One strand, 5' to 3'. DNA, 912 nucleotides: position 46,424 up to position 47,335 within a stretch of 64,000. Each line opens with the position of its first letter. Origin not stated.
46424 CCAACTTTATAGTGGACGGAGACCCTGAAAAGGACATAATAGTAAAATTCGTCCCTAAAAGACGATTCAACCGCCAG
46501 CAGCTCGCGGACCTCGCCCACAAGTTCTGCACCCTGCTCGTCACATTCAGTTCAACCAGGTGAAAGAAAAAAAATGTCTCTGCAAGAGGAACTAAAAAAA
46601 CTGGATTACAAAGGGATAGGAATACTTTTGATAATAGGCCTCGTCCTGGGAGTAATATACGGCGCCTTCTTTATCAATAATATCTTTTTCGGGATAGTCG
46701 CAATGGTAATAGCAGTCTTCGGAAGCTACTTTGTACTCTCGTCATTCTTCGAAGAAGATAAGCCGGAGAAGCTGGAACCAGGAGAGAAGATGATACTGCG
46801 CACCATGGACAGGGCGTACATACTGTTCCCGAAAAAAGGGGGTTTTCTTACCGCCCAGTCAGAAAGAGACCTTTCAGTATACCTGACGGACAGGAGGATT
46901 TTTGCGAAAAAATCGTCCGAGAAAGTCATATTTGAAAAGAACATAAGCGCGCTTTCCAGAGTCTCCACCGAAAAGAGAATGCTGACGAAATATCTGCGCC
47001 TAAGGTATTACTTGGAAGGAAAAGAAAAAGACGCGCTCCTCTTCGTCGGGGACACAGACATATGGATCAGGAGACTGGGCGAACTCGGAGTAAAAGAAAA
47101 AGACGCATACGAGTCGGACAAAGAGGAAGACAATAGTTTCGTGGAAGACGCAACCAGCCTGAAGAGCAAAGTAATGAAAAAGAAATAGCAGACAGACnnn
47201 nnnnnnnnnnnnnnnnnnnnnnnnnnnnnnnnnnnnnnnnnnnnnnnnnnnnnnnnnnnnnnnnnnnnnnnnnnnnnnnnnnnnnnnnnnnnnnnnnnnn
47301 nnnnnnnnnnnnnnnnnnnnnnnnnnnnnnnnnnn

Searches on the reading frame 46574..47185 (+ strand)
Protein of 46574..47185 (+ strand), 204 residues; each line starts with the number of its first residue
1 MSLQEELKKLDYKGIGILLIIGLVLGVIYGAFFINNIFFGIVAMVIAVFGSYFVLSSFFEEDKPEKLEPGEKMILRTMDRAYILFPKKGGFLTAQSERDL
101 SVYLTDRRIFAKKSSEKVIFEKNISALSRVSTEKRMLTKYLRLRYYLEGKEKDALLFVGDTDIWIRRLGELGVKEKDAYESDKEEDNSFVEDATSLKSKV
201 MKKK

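Call 6: search_protein_families(library=pfam, proteins=[window:46574-47185:+], max_evalue=0.01)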
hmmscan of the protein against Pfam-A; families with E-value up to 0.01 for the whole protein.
window:46574-47185:+ (204 aa): 1 family
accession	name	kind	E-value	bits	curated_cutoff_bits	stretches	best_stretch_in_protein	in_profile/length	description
PF02687.27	FtsX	-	0.0012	19.3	25.5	1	13-58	28-73/120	FtsX-like permease C-terminal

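Call 68: find_homologous_proteins(query=window:46574-47185:+, max_evalue=0.001)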
Query window:46574-47185:+ (204 aa): 24 proteins with E <= 0.001 among 334 candidates.
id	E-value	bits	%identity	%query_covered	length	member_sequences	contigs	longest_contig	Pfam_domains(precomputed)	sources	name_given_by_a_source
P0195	1.4e-123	428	100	100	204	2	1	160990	-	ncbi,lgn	ncbi:MAG: hypothetical protein WAX07_10880 [Candidatus Altiarchaeia archaeon]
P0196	1.5e-107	375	85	100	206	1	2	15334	-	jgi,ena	-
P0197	1.6e-107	375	85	100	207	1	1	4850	-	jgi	jgi:hypothetical protein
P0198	2.9e-107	374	86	100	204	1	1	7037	-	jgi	jgi:hypothetical protein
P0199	3.1e-106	371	86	100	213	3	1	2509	-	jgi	jgi:hypothetical protein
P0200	4.0e-106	371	84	96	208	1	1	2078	-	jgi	jgi:hypothetical protein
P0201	1.8e-105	369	84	100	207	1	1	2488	-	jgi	jgi:hypothetical protein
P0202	6.8e-105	367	85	100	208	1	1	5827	-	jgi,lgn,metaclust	metaclust:\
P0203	1.4e-104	366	85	100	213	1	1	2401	-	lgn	-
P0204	6.3e-102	357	83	100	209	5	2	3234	-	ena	-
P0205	1.5e-97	343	87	91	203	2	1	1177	-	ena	-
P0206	5.2e-95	334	79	100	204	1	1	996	-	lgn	-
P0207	5.4e-95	334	74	100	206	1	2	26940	-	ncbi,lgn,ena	-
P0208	2.0e-92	326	73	100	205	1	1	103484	-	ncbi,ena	-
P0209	9.0e-92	324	73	100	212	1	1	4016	-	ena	-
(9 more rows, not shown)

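Call 71: search_protein_families(library=pfam, proteins=[window:46574-47185:+], max_evalue=5)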
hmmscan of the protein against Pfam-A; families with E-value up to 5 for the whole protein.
window:46574-47185:+ (204 aa): 3 families
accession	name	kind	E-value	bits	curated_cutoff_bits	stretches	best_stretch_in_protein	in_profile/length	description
PF02687.27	FtsX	-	0.0012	19.3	25.5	1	13-58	28-73/120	FtsX-like permease C-terminal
PF13829.11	DUF4191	-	0.057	13.2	30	1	16-68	30-82/219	Domain of unknown function (DUF4191)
PF14012.11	DUF4229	-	4.5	7.8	27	0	19-57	16-52/68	Protein of unknown function (DUF4229)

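Call 77: predict_structure(alignment_id=A6)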
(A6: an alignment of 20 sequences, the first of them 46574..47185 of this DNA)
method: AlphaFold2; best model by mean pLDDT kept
length: 204 residues; sequences in the alignment: 20
mean_pLDDT: 76.5   pTM: 0.54
mean pLDDT of the five models: 76.5, 75.8, 74.9, 73.2, 71.9
residues with pLDDT >= 90: 44; 70-90: 99; 50-70: 38; < 50: 23
segments of 3 or more residues with pLDDT < 50: 60-63, 177-189
pLDDT, mean of each block of 10 residues (from residue 1): 52 77 87 83 87 66 62 85 81 79 92 89 91 82 89 90 90 63 40 58 54
secondary structure, 60 per line:
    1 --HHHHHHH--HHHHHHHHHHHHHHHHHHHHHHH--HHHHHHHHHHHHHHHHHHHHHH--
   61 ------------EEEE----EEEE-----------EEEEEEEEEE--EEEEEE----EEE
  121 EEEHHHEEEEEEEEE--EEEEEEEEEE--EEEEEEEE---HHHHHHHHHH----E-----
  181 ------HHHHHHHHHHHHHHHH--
elements in order: H3-9 H12-34 H37-58 E73-76 E81-84 E96-105 E108-113 E118-123 E127-135 E138-147 E150-157 H161-170 H187-202
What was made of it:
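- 46574..47188 (+): Conserved 204-aa protein with two TM helices and a PH-like domain. A cytoplasmic location is inferred from the charged N-terminus and the even number of TM helices. AF2 pLDDT 76.5 (call 77).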

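Call 94: search_protein_families(library=ncbifam, proteins=[window:46574-47185:+], max_evalue=0.1)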
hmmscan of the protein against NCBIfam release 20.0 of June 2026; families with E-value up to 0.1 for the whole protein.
window:46574-47185:+ (204 aa): 0 families
